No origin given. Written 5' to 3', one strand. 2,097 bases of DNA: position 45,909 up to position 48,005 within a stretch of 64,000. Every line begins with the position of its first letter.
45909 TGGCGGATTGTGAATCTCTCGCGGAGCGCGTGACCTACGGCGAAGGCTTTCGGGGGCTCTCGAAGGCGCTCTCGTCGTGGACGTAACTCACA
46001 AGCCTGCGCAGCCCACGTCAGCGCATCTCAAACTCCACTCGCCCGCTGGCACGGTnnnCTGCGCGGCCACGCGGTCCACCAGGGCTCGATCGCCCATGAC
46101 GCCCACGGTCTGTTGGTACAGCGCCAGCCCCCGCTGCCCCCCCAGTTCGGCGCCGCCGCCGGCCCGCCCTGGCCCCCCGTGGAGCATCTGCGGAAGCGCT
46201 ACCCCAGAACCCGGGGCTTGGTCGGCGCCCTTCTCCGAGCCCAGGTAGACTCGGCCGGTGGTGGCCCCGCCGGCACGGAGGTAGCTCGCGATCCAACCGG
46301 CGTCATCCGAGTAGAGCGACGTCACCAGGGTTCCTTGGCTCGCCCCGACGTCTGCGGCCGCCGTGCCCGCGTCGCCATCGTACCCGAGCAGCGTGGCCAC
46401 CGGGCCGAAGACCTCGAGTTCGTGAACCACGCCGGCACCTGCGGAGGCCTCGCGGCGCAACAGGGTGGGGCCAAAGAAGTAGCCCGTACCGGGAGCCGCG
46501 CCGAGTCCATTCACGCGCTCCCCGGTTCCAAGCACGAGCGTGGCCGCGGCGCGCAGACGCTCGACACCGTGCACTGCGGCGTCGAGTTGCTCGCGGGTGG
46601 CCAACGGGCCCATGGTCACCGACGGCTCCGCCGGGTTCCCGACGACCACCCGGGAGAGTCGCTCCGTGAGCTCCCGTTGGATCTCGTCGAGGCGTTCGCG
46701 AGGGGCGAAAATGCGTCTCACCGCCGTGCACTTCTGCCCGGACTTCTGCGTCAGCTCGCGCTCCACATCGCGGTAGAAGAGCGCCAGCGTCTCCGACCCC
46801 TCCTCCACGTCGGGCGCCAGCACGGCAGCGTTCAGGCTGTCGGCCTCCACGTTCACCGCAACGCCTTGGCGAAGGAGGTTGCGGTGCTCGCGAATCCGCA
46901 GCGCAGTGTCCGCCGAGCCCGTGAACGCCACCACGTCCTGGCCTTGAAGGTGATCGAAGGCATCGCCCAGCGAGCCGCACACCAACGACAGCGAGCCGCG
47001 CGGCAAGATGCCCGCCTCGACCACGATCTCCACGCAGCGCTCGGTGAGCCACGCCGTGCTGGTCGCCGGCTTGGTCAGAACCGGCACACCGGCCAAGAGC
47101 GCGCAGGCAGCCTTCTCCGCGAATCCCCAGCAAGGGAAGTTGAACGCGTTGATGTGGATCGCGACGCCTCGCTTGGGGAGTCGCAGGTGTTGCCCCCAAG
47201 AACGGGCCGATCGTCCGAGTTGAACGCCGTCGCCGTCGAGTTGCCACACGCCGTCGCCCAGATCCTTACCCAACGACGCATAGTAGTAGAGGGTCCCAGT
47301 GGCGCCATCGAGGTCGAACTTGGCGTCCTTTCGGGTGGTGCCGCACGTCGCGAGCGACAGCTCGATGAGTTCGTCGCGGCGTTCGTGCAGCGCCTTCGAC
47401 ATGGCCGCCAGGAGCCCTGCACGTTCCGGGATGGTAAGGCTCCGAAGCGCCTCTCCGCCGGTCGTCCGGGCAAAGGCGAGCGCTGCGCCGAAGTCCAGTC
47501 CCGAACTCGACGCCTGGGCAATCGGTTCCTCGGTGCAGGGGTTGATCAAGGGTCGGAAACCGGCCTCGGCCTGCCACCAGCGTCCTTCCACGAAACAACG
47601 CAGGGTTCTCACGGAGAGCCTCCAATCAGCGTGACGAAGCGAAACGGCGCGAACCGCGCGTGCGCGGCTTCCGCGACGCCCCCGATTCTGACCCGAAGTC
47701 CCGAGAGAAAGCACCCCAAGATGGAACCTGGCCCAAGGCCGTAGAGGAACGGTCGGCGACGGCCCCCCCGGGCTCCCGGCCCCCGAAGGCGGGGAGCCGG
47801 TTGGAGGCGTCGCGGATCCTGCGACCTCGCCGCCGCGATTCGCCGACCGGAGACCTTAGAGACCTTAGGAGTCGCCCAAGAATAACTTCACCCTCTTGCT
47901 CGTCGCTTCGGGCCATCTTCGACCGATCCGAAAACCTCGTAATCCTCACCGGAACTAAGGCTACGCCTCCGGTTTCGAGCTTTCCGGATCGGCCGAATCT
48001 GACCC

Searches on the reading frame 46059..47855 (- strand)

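Call 9: search_protein_families(library=pfam, proteins=[window:46059-47855:-], max_evalue=0.01)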
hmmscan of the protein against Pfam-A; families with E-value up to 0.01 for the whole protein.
window:46059-47855:- (599 aa): 1 family
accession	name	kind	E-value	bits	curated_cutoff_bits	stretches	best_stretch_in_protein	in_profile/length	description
PF00171.27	Aldedh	-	3.2e-58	197.8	23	1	97-541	5-425/461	Aldehyde dehydrogenase family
